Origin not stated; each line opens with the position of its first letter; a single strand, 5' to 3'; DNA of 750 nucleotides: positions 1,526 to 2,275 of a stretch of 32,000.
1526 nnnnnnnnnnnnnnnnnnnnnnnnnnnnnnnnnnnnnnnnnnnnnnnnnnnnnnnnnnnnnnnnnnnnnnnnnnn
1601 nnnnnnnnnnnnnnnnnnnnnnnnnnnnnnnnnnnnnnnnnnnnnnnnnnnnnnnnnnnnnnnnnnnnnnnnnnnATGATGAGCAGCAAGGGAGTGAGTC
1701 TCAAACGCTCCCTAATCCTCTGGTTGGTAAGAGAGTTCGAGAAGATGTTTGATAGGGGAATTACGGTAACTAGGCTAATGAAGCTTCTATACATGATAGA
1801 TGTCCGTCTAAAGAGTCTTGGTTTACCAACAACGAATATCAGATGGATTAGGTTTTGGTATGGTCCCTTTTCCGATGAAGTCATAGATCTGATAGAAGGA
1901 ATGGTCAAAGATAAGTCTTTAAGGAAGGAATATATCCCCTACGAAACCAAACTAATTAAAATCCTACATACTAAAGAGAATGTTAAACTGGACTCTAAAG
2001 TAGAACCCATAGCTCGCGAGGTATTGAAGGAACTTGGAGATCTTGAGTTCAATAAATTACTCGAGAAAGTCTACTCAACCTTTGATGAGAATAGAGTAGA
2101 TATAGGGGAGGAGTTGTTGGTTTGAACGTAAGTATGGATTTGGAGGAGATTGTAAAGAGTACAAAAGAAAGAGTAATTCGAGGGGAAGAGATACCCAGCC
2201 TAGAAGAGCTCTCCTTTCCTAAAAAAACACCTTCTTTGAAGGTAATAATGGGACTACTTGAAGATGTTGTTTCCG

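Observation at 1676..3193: Panacea (DUF4065) domain gene coupled to two ORFans: candidate novel toxin-antitoxin or defence cassette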

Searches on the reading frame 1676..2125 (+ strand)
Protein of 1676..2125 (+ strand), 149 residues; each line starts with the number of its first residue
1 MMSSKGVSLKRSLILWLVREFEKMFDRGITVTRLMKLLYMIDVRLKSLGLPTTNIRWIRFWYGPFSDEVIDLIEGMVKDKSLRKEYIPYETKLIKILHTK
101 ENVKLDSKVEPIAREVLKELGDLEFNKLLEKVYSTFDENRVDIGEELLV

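Call 4: search_protein_families(library=pfam, proteins=[window:1676-2125:+], max_evalue=1)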
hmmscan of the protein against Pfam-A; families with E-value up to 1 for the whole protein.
window:1676-2125:+ (149 aa): 2 families
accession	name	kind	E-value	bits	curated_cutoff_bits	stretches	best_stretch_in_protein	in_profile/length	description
PF13274.11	SocA_Panacea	-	2.6e-08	35.2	25.7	1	34-133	1-107/113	Antitoxin SocA-like, Panacea domain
PF13764.11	E3_UbLigase_R4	-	0.047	12.2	23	1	52-123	343-413/809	E3 ubiquitin-protein ligase UBR4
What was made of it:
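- Checked: ORF1 (1676-2125, 149 aa) matches PF13274 SocA_Panacea at E 2.6e-8 and 35.2 bits, above the cut-off of 25.7 (call 4).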

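Call 7: search_protein_families(library=padloc, proteins=[window:1676-2125:+], max_evalue=1)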
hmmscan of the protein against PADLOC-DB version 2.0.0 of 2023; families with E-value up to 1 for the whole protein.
window:1676-2125:+ (149 aa): 3 families
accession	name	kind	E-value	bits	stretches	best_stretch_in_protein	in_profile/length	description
PDLC04505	PDC-M19A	-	1.2e-05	22.9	1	10-137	4-118/294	-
PDLC03184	Specificity_I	-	0.00011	19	1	9-136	406-538/554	Type I specificity subunit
PDLC02990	DarG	-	0.0007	17.2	1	8-144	162-278/329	-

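Call 8: search_protein_families(library=phrogs, proteins=[window:1676-2125:+], max_evalue=1)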
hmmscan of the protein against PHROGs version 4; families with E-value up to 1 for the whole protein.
window:1676-2125:+ (149 aa): 5 families
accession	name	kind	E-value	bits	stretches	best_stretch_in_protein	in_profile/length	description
phrog_14939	-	unknown function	0.00046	20.5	1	20-139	13-135/313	-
phrog_1281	-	unknown function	0.0012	19.5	1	16-130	16-118/195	-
phrog_2657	-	transcription regulation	0.041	14.2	1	59-141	149-228/243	transcriptional regulator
phrog_2394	-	other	0.13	13.4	1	110-134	4-28/62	Kil protein for bacterial septation inhibition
phrog_35234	-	unknown function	0.16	13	1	115-146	23-54/69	-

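Call 9: search_protein_families(library=ncbifam, proteins=[window:1676-2125:+], max_evalue=1)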
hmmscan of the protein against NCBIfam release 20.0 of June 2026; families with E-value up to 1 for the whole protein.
window:1676-2125:+ (149 aa): 0 families
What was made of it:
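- On Toxin-antitoxin-chaperone (TAC) tripartite systems: None of the three window proteins has a SecB or other chaperone hit (calls 4, 9).
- Closest known: Tripartite toxin-antitoxin systems. Different: None of the three proteins matches those families (calls 4, 7-9).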

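Call 11: find_encoding_contigs(protein=window:1676-2125:+, flank=10000, max_places=6)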
Protein window:1676-2125:+ (149 aa): 1 contig read that carries it; 1 place shown.
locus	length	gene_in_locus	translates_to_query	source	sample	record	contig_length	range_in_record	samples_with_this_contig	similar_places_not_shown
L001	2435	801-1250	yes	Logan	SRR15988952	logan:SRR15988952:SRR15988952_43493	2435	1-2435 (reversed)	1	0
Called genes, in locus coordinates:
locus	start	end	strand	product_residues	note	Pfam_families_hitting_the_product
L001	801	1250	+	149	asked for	PF13274:SocA_Panacea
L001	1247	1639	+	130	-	-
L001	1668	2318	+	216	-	-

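Call 15: find_homologous_proteins(query=window:1676-2125:+, max_evalue=0.001)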
Query window:1676-2125:+ (149 aa): 2 proteins with E <= 0.001 among 36 candidates.
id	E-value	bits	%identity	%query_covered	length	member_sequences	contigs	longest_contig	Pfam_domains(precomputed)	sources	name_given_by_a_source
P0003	3.3e-89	314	100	100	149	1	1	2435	PF13274.12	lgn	-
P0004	1.4e-88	312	100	99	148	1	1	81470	PF13274.12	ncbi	-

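Call 26: search_solved_structures(query=window:1676-2125:+, max_evalue=10)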
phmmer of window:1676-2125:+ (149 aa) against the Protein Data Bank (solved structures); distinct sequences matched with E-value up to 10: 2.
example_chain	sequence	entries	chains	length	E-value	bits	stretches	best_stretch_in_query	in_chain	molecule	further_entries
9ihq_1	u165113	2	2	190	0.1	16.1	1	87-127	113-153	Altered inheritance of mitochondria protein 41, mitochondrial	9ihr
6lh8_A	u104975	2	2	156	0.28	14.7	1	18-104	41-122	aerolysin-like protein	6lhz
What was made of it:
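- On Panacea / PanA: No PDB sequence relative of ORF1 was found (call 26).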

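Call 49: find_related_loci(query=window:1676-2125:+, collection=viral_contigs, flank=5000)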
Query window:1676-2125:+ (149 aa) in viral_contigs; peptide patterns used: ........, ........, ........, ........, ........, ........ (x = any residue, [..] = any of these).
37 stretches matched a pattern, but none encodes a relative of the query by tblastn (E <= 1e-3).

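Call 63: search_protein_representatives(protein=window:1676-2125:+)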
Query: 149 residues. Proteins with E-value up to 0.001 (for the whole library): 128; up to 1e-10: 8; up to 1e-30: 2. The best 128 are listed.
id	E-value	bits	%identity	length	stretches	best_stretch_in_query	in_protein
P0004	4.6e-89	312.3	100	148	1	2-149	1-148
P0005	1.0e-32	129.6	45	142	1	11-147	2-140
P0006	4.4e-23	98.4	36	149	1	10-147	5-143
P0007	2.9e-14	69.8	36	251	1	5-147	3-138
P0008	8.5e-14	68.3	32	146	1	6-147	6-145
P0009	3.3e-12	63.1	30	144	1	11-147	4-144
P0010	7.8e-12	61.9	31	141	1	9-148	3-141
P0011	7.2e-11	58.8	35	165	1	12-148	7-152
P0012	3.2e-10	56.7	34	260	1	11-146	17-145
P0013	8.2e-10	55.4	27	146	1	8-147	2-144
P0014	9.2e-10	55.2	28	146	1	12-147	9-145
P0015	2.6e-09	53.7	36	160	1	7-147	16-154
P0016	3.1e-09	53.5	32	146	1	23-144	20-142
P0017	1.4e-08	51.3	30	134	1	15-146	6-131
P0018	2.0e-08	50.9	44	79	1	11-76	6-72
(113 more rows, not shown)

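Call 64: find_encoding_contigs(protein=P0005, flank=6000, max_places=6)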
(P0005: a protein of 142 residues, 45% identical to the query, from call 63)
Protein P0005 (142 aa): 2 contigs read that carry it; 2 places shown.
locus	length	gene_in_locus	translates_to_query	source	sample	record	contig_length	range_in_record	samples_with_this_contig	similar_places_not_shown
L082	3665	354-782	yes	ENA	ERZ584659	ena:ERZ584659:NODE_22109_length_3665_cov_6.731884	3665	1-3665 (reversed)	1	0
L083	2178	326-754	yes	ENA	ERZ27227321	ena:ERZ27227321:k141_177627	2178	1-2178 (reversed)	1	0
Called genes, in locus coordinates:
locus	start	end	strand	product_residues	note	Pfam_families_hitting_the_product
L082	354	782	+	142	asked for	PF13274:SocA_Panacea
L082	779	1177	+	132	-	-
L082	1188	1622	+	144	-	-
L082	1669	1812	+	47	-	-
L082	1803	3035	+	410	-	PF27234:MJ0013, PF01385:OrfB_IS605 (weak), PF07282:Cas12f1-like_TNB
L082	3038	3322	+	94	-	-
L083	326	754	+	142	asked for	PF13274:SocA_Panacea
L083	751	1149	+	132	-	-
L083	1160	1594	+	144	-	-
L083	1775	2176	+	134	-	?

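Call 69: find_encoding_contigs(protein=P0006, flank=6000, max_places=5)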
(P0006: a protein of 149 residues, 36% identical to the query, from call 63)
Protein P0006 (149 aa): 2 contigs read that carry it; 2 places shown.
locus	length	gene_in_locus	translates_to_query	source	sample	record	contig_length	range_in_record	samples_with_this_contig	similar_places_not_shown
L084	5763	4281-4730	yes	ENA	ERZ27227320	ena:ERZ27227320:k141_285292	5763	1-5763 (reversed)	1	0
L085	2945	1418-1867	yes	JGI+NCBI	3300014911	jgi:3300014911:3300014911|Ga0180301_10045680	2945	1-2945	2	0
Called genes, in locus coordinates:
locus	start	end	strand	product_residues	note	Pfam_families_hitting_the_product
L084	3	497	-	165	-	?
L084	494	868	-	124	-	PF04266:ASCH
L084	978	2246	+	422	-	PF00275:EPSP_synthase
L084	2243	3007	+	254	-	PF01048:PNP_UDP_1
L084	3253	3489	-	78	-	PF07927:HicA_toxin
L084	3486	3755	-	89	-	-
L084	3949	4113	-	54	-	-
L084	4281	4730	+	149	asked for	PF13274:SocA_Panacea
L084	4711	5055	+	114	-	-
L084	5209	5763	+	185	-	?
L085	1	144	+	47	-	?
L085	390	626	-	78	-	PF07927:HicA_toxin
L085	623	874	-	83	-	-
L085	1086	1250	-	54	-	-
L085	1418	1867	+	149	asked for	PF13274:SocA_Panacea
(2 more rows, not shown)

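Call 70: find_encoding_contigs(protein=P0007, flank=6000, max_places=5)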
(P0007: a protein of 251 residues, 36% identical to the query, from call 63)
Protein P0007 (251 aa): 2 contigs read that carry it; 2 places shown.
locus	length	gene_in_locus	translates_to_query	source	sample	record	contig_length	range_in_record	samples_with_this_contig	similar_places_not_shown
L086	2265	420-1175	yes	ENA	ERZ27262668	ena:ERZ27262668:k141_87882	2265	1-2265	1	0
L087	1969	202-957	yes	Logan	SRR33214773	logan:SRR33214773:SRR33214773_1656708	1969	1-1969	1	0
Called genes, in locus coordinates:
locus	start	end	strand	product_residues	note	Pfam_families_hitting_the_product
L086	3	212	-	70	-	?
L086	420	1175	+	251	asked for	PF13274:SocA_Panacea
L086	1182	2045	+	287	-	-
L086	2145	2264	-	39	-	?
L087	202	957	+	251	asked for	PF13274:SocA_Panacea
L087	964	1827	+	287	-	-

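Call 71: find_encoding_contigs(protein=P0008, flank=6000, max_places=5)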
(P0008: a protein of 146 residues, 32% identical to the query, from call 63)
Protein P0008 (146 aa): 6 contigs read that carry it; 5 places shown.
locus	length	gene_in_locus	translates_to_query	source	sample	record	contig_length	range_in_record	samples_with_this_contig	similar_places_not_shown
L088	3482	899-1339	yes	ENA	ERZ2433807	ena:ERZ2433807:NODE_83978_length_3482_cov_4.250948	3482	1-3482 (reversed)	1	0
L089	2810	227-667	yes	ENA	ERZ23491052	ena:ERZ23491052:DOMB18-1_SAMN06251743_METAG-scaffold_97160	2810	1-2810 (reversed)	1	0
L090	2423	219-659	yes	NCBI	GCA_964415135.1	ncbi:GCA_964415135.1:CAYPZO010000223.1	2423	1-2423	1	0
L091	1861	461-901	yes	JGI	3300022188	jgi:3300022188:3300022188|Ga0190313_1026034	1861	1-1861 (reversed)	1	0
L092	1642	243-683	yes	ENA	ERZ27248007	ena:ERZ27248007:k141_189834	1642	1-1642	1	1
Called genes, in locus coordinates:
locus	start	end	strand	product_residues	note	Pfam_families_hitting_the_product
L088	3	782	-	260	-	?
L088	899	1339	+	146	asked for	PF13274:SocA_Panacea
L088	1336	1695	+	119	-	-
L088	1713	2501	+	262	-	-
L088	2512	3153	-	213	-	PF01930:Cas_Cas4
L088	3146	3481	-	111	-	?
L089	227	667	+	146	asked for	PF13274:SocA_Panacea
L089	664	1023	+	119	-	-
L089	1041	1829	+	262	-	-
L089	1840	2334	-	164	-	PF01930:Cas_Cas4, PF13366:PDDEXK_3 (weak)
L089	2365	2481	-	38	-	-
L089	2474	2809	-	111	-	?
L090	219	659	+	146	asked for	PF13274:SocA_Panacea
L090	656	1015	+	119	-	-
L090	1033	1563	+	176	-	-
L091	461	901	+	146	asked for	PF13274:SocA_Panacea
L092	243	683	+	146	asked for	PF13274:SocA_Panacea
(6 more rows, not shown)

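Call 73: find_encoding_contigs(protein=P0009, flank=5000, max_places=3)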
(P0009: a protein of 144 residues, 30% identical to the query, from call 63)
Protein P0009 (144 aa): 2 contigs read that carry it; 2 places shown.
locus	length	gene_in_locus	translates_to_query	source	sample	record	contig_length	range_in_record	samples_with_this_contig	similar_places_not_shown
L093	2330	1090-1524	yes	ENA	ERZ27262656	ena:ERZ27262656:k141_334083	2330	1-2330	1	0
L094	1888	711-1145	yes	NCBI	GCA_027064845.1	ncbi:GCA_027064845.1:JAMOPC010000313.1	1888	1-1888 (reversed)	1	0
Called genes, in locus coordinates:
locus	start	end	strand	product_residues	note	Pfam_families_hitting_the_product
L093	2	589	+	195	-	?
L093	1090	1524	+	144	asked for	PF13274:SocA_Panacea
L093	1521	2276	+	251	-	-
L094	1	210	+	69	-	?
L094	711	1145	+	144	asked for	PF13274:SocA_Panacea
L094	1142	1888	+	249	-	?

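Call 74: find_encoding_contigs(protein=P0010, flank=5000, max_places=3)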
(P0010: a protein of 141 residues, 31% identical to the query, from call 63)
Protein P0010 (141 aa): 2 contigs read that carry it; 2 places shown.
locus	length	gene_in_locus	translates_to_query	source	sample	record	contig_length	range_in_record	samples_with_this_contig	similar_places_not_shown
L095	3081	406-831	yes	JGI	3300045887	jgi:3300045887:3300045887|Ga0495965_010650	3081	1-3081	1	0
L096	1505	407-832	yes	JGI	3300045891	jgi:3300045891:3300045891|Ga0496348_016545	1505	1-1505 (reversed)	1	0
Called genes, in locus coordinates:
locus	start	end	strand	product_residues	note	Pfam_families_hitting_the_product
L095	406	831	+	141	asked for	PF13274:SocA_Panacea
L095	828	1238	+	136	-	-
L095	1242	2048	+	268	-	-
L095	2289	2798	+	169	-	-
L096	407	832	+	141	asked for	PF13274:SocA_Panacea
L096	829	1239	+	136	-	-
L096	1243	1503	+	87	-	?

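Call 75: find_encoding_contigs(protein=P0013, flank=5000, max_places=3)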
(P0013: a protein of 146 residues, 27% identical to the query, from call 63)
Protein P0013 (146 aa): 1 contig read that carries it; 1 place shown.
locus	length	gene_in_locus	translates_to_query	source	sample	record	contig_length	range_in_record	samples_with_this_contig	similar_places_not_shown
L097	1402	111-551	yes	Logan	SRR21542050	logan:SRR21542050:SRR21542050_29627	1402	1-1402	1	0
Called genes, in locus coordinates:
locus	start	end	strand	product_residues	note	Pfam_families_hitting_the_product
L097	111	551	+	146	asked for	PF13274:SocA_Panacea (weak)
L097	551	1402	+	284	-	?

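Call 90: find_related_loci(query=A7, collection=metagenome_contigs, flank=4000)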
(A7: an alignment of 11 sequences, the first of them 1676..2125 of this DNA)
Query A7 (149 aa) in metagenome_contigs; peptide patterns used: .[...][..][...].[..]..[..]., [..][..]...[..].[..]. (x = any residue, [..] = any of these).
443 stretches matched a pattern; 119 encode a relative of the query (tblastn E <= 1e-3); the best 80 are kept; 80 distinct loci.
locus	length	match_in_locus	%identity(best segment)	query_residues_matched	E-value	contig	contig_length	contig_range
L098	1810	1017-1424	51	11-147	1e-45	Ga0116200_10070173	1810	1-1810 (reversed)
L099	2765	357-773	45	11-147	8e-33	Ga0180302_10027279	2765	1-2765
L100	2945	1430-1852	36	10-149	2e-27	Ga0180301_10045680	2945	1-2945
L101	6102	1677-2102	34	6-148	7e-22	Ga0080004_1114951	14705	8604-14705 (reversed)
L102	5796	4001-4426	34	6-148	7e-22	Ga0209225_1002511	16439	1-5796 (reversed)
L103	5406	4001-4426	33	6-148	2e-20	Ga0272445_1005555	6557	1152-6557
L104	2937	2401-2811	35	11-148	3e-19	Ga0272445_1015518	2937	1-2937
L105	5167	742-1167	33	6-148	2e-18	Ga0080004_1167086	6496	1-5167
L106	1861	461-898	32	1-148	9e-18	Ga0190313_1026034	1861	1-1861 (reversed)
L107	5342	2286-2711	31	6-148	1e-17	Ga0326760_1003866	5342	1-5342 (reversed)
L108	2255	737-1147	35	11-148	6e-17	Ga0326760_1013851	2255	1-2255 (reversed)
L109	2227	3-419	38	12-148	7e-17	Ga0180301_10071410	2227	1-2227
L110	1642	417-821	32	10-145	5e-16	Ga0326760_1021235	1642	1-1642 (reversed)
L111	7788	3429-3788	35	27-149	4e-15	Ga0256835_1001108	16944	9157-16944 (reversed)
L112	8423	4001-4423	35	12-145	2e-14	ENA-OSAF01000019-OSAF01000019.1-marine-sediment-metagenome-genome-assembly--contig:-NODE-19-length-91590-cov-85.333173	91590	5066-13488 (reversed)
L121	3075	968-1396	30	8-148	9e-12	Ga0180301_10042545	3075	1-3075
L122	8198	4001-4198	39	10-74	3e-11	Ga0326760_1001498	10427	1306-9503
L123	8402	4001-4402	28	12-147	3e-11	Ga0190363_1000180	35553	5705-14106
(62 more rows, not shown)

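Call 100: search_protein_families(library=pfam, proteins=[L099:1188-1874:+, L084:5209-5763:+, L109:982-1740:+, L121:1968-2711:+, L123:5058-5822:+, L095:1242-2048:+, L102:4840-5646:+, L088:1713-2501:+, L086:1182-2045:+, L111:4134-4976:+], max_evalue=0.2)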
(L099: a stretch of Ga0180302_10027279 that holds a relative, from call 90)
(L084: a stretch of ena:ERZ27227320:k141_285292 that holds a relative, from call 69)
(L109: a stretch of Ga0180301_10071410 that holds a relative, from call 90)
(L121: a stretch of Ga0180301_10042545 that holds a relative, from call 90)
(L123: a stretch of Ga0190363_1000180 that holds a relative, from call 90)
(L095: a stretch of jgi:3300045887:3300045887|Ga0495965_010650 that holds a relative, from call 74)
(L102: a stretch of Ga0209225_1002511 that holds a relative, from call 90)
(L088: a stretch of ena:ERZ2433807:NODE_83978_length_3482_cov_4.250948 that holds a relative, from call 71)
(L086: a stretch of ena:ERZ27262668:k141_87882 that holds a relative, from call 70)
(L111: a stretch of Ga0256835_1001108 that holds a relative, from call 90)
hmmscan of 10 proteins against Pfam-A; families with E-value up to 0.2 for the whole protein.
L099:1188-1874:+ (228 aa): 1 family
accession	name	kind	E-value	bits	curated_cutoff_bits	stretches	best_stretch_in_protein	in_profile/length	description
PF19551.4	DUF6074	-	0.013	16.1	27.2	1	120-166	29-75/83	Family of unknown function (DUF6074)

L084:5209-5763:+ (185 aa): 1 family
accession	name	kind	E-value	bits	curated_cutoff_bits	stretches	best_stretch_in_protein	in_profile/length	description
PF09639.16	YjcQ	-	0.15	12.7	23.3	0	43-73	63-90/95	YjcQ protein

L109:982-1740:+ (252 aa): 1 family
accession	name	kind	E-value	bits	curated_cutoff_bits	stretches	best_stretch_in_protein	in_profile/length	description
PF07576.18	BRAP2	-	0.11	13.1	22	0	133-168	17-52/99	BRCA1-associated protein 2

L121:1968-2711:+ (247 aa): 2 families
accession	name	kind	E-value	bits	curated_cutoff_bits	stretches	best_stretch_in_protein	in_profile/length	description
PF01712.25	dNK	-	0.027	14.7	27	1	65-134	98-165/203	Deoxynucleoside kinase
PF03611.19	EIIC-GAT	-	0.17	11.3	24.2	0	48-100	185-233/394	PTS system sugar-specific permease component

L123:5058-5822:+ (254 aa): 1 family
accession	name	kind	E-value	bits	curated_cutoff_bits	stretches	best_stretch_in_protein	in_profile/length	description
PF21714.3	KaiA_N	-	0.053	14.1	27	0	15-53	18-56/125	Circadian clock protein KaiA, N-terminal domain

L095:1242-2048:+ (268 aa): 1 family
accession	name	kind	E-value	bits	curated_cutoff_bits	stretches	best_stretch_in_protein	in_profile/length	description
PF02719.21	Polysacc_synt_2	-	0.11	12.1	20.2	1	166-230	57-120/293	Polysaccharide biosynthesis protein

L102:4840-5646:+ (268 aa): 1 family
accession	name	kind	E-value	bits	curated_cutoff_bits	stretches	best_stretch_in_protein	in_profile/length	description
PF21484.3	Chp1-like_PIN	-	0.086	13.2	27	0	125-228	10-109/148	Chromo domain-containing protein 1-like, PIN domain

L088:1713-2501:+ (262 aa): 1 family
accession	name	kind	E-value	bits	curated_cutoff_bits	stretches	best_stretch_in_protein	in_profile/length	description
PF16064.11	DUF4806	-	0.053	14.3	25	0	91-148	9-65/90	Domain of unknown function (DUF4806)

L086:1182-2045:+ (287 aa): 2 families
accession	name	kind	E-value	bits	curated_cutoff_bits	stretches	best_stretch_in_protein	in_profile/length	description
PF10312.14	Cactin_mid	-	0.082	13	23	1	110-175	31-97/194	Conserved mid region of cactin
PF01927.22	Mut7-C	-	0.13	12.7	23.3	0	156-238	62-144/146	Mut7-C RNAse domain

L111:4134-4976:+ (280 aa): 0 families
